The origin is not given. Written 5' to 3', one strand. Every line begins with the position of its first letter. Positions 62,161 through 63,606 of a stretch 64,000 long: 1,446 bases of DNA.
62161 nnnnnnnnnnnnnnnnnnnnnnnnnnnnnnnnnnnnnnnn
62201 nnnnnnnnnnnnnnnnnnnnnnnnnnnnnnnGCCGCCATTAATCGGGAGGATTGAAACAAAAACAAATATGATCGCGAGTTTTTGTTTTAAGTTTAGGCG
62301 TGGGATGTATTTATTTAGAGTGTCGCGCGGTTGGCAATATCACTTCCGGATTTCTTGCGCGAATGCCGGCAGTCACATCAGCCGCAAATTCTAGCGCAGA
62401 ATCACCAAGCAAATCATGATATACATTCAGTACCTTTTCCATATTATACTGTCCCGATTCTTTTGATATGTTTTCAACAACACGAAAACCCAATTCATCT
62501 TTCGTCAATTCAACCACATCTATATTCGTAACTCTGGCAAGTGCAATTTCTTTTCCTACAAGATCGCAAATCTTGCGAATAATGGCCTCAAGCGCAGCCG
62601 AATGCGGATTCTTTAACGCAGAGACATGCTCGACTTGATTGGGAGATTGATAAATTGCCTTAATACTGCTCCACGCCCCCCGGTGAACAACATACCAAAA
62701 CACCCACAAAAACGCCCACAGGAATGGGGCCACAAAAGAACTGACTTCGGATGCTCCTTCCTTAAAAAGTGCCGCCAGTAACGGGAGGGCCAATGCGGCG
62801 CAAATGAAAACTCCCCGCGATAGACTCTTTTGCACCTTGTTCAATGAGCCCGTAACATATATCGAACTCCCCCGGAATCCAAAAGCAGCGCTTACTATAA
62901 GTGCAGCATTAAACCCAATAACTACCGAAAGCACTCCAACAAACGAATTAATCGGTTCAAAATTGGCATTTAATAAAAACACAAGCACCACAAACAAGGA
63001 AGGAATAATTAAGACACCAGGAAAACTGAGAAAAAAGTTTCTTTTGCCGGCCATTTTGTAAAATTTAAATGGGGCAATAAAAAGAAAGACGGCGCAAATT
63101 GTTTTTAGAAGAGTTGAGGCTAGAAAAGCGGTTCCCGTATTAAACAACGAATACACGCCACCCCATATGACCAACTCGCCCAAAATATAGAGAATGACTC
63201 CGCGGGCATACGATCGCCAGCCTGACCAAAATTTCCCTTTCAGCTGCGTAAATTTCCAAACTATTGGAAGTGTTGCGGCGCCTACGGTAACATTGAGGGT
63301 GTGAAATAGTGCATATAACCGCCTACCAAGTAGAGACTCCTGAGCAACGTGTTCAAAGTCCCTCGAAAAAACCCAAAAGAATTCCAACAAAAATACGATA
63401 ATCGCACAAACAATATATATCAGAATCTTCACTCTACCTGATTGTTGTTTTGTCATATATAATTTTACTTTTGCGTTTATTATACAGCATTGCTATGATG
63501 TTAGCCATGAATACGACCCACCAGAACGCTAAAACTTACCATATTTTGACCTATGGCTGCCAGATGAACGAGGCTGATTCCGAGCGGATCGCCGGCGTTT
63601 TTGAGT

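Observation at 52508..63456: Lineage-expanded family of four paralogous multi-TM proteins with a conserved C-terminal cytoplasmic domain, interleaved with sensor histidine kinases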

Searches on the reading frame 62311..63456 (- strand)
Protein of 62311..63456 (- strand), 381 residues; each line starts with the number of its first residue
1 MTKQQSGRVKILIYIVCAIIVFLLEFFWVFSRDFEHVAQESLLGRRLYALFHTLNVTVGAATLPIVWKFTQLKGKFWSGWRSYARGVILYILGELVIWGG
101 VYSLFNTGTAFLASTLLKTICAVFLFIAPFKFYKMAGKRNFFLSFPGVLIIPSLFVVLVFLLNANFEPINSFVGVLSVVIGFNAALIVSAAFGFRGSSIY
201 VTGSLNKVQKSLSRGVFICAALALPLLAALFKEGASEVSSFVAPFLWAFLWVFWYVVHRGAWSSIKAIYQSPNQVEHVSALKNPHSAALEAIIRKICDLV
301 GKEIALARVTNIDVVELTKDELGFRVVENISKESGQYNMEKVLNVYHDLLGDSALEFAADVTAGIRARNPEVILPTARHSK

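Call 3: search_protein_families(library=pfam, proteins=[window:62311-63456:-], max_evalue=1)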
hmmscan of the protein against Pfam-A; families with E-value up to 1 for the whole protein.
window:62311-63456:- (381 aa): 0 families

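Call 7: find_homologous_proteins(query=window:62311-63456:-, max_evalue=0.001)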
Query window:62311-63456:- (381 aa): 1 proteins with E <= 0.001 among 8000 candidates.
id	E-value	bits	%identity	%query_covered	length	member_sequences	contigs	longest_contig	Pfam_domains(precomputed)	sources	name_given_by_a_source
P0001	3.9e-240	814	100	98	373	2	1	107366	-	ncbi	-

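Call 8: find_encoding_contigs(protein=P0001, flank=10000, max_places=3)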
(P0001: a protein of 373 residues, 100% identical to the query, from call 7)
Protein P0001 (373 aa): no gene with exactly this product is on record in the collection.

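Call 13: search_protein_families(library=ncbifam, proteins=[window:62311-63456:-], max_evalue=1)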
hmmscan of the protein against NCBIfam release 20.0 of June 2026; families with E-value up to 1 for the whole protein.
window:62311-63456:- (381 aa): 0 families

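Call 14: search_solved_structures(query=A2, max_evalue=10)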
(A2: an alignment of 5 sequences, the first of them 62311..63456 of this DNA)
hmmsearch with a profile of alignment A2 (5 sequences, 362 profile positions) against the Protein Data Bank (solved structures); distinct sequences matched with E-value up to 10: 1.
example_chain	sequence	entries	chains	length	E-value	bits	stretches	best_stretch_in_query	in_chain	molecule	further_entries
3p51_A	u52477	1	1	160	1.9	11.1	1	293-341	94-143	Uncharacterized protein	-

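Call 17: search_protein_representatives(alignment_id=A2)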
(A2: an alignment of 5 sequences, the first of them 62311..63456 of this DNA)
Query: 5 sequences, 362 profile positions. Proteins with E-value up to 0.001 (for the whole library): 41; up to 1e-10: 10; up to 1e-30: 9. The best 41 are listed.
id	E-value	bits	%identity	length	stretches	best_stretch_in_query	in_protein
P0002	6.8e-159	545.5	-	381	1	3-360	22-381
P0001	1.5e-154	531.3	-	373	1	3-362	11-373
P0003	3.0e-138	477.6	-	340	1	25-361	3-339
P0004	2.3e-77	277.3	-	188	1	174-359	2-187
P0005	9.5e-56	206.2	-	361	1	11-353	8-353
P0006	2.8e-47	178.3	-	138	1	1-128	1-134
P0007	3.5e-46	174.7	-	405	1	26-359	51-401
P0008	6.6e-42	160.7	-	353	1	29-354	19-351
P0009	1.6e-36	143.0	-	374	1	50-357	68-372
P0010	4.3e-14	69.2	-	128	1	233-361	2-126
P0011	1.7e-10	57.3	-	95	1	264-358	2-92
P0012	9.5e-09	51.6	-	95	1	264-356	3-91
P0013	5.5e-08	49.1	-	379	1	52-356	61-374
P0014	8.2e-08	48.5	-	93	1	266-358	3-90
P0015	1.1e-07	48.1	-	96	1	265-356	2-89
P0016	2.4e-07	47.0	-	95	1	267-358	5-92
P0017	2.6e-07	46.9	-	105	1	265-356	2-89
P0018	5.2e-07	45.9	-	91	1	265-358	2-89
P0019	8.1e-07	45.2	-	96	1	265-356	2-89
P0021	2.8e-06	43.5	-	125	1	253-356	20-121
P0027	3.0e-05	40.1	-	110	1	264-359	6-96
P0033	1.7e-04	37.6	-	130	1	265-357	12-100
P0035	2.1e-04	37.2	-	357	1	49-256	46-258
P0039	3.5e-04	36.5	-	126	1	264-358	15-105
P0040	4.1e-04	36.3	-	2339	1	97-135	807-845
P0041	4.8e-04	36.1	-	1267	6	280-346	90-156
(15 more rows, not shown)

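Call 19: search_protein_families(library=pfam, proteins=[P0011, P0012, P0014, P0015, P0016, P0017, P0018, P0027, P0033, P0039], max_evalue=1)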
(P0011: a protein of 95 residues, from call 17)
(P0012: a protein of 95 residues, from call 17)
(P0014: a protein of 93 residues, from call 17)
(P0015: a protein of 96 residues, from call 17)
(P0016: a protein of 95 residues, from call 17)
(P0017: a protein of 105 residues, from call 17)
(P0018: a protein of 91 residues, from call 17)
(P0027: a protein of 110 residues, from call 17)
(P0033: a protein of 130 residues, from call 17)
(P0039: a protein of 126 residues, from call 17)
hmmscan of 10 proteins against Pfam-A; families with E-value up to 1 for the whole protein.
P0011 (95 aa): 0 families

P0012 (95 aa): 0 families

P0014 (93 aa): 0 families

P0015 (96 aa): 0 families

P0016 (95 aa): 1 family
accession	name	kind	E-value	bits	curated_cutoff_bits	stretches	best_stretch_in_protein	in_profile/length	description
PF21698.3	Spo16_C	-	0.041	14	27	1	47-64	20-36/43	Spo16 protein, C-terminal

P0017 (105 aa): 1 family
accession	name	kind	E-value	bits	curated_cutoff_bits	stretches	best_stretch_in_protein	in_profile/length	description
PF24958.1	DUF7765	-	0.033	14.7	27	1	6-42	48-84/102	Domain of unknown function (DUF7765)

P0018 (91 aa): 0 families

P0027 (110 aa): 0 families

P0033 (130 aa): 2 families
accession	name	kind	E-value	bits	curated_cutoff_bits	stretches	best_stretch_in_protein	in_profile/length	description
PF20849.2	TelK_muzzle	-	0.077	13.5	27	1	25-100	8-83/118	Protelomerase, muzzle domain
PF18743.7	AHJR-like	-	0.09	12.8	26.1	1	82-123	71-112/123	REase_AHJR-like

P0039 (126 aa): 0 families

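Call 20: search_protein_families(library=pfam, proteins=[P0005, P0007, P0008, P0009, P0013, P0035, P0041, P0040], max_evalue=0.1)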
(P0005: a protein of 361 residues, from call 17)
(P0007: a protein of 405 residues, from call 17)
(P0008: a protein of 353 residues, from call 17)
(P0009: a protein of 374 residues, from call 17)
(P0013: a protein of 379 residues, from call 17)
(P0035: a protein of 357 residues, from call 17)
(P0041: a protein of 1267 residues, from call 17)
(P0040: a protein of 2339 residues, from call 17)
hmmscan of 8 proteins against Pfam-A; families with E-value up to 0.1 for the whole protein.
P0005 (361 aa): 0 families

P0007 (405 aa): 0 families

P0008 (353 aa): 0 families

P0009 (374 aa): 0 families

P0013 (379 aa): 0 families

P0035 (357 aa): 1 family
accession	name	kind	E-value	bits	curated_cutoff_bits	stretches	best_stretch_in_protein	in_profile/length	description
PF04911.17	ATP-synt_J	-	0.062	13.3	24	0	98-115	10-27/51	ATP synthase j chain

P0041 (1267 aa): 4 families
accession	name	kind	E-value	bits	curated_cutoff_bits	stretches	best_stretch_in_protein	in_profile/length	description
PF07460.16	NUMOD3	-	1e-21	77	20.4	0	567-580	13-26/37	NUMOD3 motif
PF03604.18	Zn_ribbon_RPAB4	-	1.1e-10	41.5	24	0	74-92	10-28/32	DNA directed RNA polymerase, 7 kDa subunit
PF14969.11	DUF4508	-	2.2e-05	25.1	27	0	78-107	49-78/97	Domain of unknown function (DUF4508)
PF16696.11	ZFYVE21_C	-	0.074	13.2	25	0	470-492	105-127/128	Zinc finger FYVE domain-containing protein 21 C-terminus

P0040 (2339 aa): 0 families
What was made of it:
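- On Known transporter families: No Pfam or NCBIfam hit (calls 3, 13, 20).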

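Call 23: find_homologous_proteins(query=A3, max_evalue=0.001)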
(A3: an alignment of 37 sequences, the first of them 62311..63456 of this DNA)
Query A3 (37 sequences) (381 aa, profile of the alignment): 2 proteins with E <= 0.001 among 8000 candidates.
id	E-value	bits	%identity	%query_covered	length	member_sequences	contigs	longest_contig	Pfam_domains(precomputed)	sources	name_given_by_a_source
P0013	8.6e-44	168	35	24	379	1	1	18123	-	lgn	-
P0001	3.9e-36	143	100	98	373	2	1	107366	-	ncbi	-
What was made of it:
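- Tried and rejected: Word-indexed homolog searches with D and with the full-length alignment returned almost nothing (calls 7, 23).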

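Call 24: find_encoding_contigs(protein=P0013, flank=9000, max_places=3)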
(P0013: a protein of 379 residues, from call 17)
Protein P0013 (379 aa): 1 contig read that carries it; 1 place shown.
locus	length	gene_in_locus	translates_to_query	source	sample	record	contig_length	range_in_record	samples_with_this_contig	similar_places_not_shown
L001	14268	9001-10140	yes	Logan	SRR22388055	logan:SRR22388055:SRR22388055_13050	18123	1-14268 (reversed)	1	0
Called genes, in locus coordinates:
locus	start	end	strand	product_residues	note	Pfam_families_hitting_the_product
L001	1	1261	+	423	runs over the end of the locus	-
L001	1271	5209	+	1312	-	PF05048:NosD, PF13229:Beta_helix (weak), PF05048:NosD (weak), PF13229:Beta_helix, PF05048:NosD, PF13229:Beta_helix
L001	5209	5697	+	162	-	-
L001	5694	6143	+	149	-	-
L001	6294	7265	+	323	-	PF12729:4HB_MCP_1 (faint), PF00672:HAMP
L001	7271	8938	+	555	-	PF08447:PAS_3 (faint), PF00989:PAS, PF08448:PAS_4 (faint), PF13426:PAS_9, PF00512:HisKA, PF02518:HATPase_c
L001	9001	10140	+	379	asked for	-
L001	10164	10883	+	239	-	-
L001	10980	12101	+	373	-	PF13188:PAS_8, PF08448:PAS_4, PF13426:PAS_9, PF00512:HisKA, PF02518:HATPase_c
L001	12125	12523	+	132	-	PF00072:Response_reg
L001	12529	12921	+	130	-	PF00072:Response_reg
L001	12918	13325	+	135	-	PF00072:Response_reg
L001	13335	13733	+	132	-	PF00072:Response_reg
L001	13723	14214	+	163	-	PF02643:DUF192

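Call 25: find_encoding_contigs(protein=P0005, flank=9000, max_places=3)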
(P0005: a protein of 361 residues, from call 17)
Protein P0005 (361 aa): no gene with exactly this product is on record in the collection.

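Call 41: search_protein_families(library=pfam, proteins=[L001:6294-7265:+, L001:10164-10883:+], max_evalue=0.1)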
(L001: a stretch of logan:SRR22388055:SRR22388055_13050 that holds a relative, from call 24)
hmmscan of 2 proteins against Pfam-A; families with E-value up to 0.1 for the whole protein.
L001:6294-7265:+ (323 aa): 4 families
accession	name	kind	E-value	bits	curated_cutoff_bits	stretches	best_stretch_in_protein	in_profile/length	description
PF00672.30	HAMP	-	2.9e-14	53.6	25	1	205-255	2-52/53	HAMP domain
PF12729.13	4HB_MCP_1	-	6.4e-06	26.3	27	1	1-92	2-93/181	Four helix bundle sensory module for signal transduction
PF18947.5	HAMP_2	-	0.00069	20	24.3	1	205-254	16-65/67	HAMP domain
PF13162.11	DUF3997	-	0.085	13.6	25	0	63-95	69-99/107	Protein of unknown function (DUF3997)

L001:10164-10883:+ (239 aa): 0 families

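Call 45: predict_structure(alignment_id=A3)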
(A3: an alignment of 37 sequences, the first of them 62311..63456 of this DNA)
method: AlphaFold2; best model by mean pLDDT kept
length: 381 residues; sequences in the alignment: 37
mean_pLDDT: 85.4   pTM: 0.83
mean pLDDT of the five models: 85.4, 83.2, 83.0, 82.3, 82.3
residues with pLDDT >= 90: 177; 70-90: 164; 50-70: 36; < 50: 4
segments of 3 or more residues with pLDDT < 50: none
pLDDT, mean of each block of 10 residues (from residue 1): 64 76 70 64 78 86 90 93 94 91 79 91 94 92 90 86 76 78 89 93 89 89 84 73 81 75 84 69 96 94 93 96 94 97 95 93 95 81 40
secondary structure, 60 per line:
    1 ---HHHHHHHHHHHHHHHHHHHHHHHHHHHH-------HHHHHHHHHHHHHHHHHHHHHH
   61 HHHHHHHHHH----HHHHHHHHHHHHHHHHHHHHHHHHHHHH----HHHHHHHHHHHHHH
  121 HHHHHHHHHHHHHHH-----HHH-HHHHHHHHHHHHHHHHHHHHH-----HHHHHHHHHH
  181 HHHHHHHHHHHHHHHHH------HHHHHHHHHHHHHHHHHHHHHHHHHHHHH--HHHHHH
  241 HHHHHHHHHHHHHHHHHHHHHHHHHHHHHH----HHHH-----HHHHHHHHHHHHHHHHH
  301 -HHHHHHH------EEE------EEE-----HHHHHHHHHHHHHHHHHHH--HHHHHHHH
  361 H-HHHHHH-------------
elements in order: H4-31 H39-70 H75-102 H107-135 H145-165 H171-197 H204-232 H235-270 H275-278 H284-300 H302-308 E315-317 E324-326 H332-350 H353-361 H363-368
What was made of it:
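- On Microbial rhodopsins / heliorhodopsins: The model has 8 TM helices (call 45).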

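Call 65: find_encoding_contigs(protein=P0008, flank=8000, max_places=2)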
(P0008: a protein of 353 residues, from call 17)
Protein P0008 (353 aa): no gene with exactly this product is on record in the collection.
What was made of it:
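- Tried and rejected: As a result the contexts of P0005, P0007 and P0008 remain unknown (look-ups in calls 25 and 65 were 'not on record').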

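Call 68: list_cluster_members(proteins=[P0001, P0002, P0003, P0004, P0006, P0123, P0005, P0007, P0008, P0009])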
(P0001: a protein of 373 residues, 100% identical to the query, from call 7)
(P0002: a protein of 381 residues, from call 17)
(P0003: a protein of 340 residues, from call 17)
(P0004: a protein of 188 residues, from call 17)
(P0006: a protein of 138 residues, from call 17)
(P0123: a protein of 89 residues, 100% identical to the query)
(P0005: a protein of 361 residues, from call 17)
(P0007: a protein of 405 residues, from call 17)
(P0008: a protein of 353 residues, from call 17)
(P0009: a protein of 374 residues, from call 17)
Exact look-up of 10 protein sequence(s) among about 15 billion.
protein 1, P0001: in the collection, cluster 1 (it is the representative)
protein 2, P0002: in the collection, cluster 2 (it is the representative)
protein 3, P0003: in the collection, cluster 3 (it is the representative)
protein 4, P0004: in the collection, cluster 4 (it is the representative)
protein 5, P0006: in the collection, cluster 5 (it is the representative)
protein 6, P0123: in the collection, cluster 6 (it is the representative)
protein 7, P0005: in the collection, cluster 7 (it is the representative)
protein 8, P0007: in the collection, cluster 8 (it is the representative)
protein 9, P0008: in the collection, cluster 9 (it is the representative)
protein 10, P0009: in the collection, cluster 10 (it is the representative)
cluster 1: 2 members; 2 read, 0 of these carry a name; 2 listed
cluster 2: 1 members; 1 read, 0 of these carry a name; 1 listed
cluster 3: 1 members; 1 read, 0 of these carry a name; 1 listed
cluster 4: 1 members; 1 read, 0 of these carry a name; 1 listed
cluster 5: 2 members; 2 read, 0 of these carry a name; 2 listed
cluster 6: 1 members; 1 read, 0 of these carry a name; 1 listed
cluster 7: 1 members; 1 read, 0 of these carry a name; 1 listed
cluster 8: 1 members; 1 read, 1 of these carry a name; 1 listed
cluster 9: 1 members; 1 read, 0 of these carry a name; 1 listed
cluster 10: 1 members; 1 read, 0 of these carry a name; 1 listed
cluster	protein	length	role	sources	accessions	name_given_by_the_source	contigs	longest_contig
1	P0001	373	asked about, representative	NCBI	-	-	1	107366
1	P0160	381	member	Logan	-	-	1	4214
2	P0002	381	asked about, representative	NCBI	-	-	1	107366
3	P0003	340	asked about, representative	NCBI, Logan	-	-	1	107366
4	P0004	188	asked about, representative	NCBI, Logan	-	-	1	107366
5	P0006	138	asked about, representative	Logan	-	-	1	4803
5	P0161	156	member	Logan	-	-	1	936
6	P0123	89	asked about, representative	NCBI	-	-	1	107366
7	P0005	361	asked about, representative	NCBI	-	-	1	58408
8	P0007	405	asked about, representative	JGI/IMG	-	hypothetical protein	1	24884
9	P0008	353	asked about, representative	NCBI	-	-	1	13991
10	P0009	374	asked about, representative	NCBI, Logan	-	-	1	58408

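Call 69: find_encoding_contigs(protein=P0009, flank=10000, max_places=2)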
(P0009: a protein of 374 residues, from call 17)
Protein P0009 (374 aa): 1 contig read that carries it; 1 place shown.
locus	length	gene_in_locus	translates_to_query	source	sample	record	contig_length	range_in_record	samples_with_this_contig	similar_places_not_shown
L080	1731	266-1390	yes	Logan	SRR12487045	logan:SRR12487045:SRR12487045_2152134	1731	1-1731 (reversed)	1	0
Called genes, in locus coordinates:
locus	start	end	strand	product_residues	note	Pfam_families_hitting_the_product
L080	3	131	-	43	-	?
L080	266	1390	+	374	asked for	-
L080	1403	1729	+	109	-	?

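Call 70: find_related_loci(query=P0007, collection=metagenome_contigs, flank=10000)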
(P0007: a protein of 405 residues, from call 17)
Query P0007 (405 aa) in metagenome_contigs; peptide patterns used: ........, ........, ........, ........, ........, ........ (x = any residue, [..] = any of these).
53 stretches matched a pattern, but none encodes a relative of the query by tblastn (E <= 1e-3).

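Call 75: list_cluster_members(proteins=[P0010, P0011, P0012, P0014, P0015, P0016, P0017, P0018, P0019, P0021])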
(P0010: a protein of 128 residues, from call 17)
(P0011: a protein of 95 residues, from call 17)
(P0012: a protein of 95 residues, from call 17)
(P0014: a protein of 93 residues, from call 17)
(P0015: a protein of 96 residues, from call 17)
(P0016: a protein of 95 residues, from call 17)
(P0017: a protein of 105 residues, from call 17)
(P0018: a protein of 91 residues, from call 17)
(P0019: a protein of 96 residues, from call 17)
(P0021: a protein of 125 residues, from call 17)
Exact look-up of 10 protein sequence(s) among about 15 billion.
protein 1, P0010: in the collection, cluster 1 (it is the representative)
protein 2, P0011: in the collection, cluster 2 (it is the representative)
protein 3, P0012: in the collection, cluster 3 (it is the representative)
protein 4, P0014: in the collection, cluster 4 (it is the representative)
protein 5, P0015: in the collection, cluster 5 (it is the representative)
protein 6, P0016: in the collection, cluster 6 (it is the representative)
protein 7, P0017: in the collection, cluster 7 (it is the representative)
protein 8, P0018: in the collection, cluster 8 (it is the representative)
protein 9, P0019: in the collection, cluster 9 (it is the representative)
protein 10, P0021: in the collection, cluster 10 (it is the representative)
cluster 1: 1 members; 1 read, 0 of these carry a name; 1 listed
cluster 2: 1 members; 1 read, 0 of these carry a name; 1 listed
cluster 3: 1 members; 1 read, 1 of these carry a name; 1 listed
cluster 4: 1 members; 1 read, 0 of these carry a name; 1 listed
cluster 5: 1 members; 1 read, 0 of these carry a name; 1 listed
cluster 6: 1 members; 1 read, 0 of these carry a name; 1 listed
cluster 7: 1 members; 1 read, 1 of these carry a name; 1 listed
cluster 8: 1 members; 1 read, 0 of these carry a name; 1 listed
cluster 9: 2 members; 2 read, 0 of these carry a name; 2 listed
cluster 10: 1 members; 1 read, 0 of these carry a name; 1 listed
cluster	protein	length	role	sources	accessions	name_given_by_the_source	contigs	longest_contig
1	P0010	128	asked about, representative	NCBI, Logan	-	-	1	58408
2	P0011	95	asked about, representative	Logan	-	-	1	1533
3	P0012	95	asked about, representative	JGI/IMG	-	hypothetical protein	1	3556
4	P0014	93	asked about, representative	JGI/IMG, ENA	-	-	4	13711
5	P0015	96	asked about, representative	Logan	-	-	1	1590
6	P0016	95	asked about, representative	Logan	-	-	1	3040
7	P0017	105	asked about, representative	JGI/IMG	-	hypothetical protein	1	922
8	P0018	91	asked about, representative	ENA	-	-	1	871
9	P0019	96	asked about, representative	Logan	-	-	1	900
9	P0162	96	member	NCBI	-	-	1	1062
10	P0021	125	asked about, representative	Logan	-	-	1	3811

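Call 76: find_encoding_contigs(protein=P0014, flank=7000, max_places=3)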
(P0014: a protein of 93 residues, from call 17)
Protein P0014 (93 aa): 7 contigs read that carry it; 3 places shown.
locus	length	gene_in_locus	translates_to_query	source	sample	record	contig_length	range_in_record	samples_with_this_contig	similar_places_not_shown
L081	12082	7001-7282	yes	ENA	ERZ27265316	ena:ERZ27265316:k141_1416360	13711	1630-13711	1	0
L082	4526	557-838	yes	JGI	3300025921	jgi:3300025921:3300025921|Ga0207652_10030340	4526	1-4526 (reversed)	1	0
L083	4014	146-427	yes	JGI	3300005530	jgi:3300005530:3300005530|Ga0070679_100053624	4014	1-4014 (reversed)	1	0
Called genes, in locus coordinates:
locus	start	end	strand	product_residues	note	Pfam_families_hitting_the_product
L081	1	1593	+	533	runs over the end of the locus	-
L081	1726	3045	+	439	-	PF11700:ATG22, PF07690:MFS_1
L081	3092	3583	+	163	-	-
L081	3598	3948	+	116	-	-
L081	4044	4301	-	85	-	PF04070:DUF378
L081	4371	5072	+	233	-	PF13688:Reprolysin_5 (faint)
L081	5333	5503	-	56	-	PF03779:SPW (weak)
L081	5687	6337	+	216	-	-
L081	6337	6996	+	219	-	-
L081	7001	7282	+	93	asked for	-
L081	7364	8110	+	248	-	PF02578:Cu-oxidase_4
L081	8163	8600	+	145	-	PF00293:NUDIX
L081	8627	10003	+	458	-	PF03816:LytR_cpsA_psr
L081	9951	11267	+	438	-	PF01566:Nramp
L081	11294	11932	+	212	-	PF04138:GtrA_DPMS_TM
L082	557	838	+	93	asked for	-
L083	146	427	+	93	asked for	-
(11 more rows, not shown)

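Call 83: search_protein_families(library=padloc, proteins=[window:62311-63456:-], max_evalue=0.1)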
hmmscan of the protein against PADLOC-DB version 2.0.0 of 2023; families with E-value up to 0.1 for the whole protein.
window:62311-63456:- (381 aa): 0 families

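Call 86: find_encoding_contigs(protein=P0012, flank=4000, max_places=3)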
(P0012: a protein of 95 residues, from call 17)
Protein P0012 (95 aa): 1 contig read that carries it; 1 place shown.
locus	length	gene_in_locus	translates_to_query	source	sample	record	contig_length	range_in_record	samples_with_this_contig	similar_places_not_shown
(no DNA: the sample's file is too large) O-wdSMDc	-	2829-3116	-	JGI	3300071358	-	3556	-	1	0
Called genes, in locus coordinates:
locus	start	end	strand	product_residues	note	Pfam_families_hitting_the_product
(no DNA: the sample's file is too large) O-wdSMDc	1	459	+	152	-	?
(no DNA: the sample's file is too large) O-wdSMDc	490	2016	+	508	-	PF00672:HAMP, PF00989:PAS (weak), PF08448:PAS_4, PF13426:PAS_9, PF08447:PAS_3 (weak), PF00512:HisKA, PF02518:HATPase_c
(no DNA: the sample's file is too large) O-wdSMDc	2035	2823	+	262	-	-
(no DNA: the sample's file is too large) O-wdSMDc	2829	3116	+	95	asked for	-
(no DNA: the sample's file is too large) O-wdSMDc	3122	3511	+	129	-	PF00072:Response_reg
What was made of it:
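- P0012: HAMP-PAS kinase, 262-aa protein, X, receiver (call 86). D and C flank kinases at 79 and 62 nt. P0013 and P0012 sit inside operons with other kinase types (calls 24, 86), so the link to two-component systems recurs outside the X89 subfamily.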

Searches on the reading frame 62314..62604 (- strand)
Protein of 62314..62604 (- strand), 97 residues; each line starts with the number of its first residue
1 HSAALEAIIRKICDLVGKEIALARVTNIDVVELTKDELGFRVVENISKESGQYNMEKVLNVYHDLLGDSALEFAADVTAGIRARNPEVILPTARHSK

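Call 67: find_related_loci(query=A7, collection=metagenome_contigs, flank=8000)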
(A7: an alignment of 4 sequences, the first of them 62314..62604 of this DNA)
Query A7 (97 aa) in metagenome_contigs; peptide patterns used: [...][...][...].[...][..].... (x = any residue, [..] = any of these).
145 stretches matched a pattern, but none encodes a relative of the query by tblastn (E <= 1e-3).
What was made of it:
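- Tried and rejected: Metagenome scans with A7 and with P0007 found no relatives (calls 67, 70).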
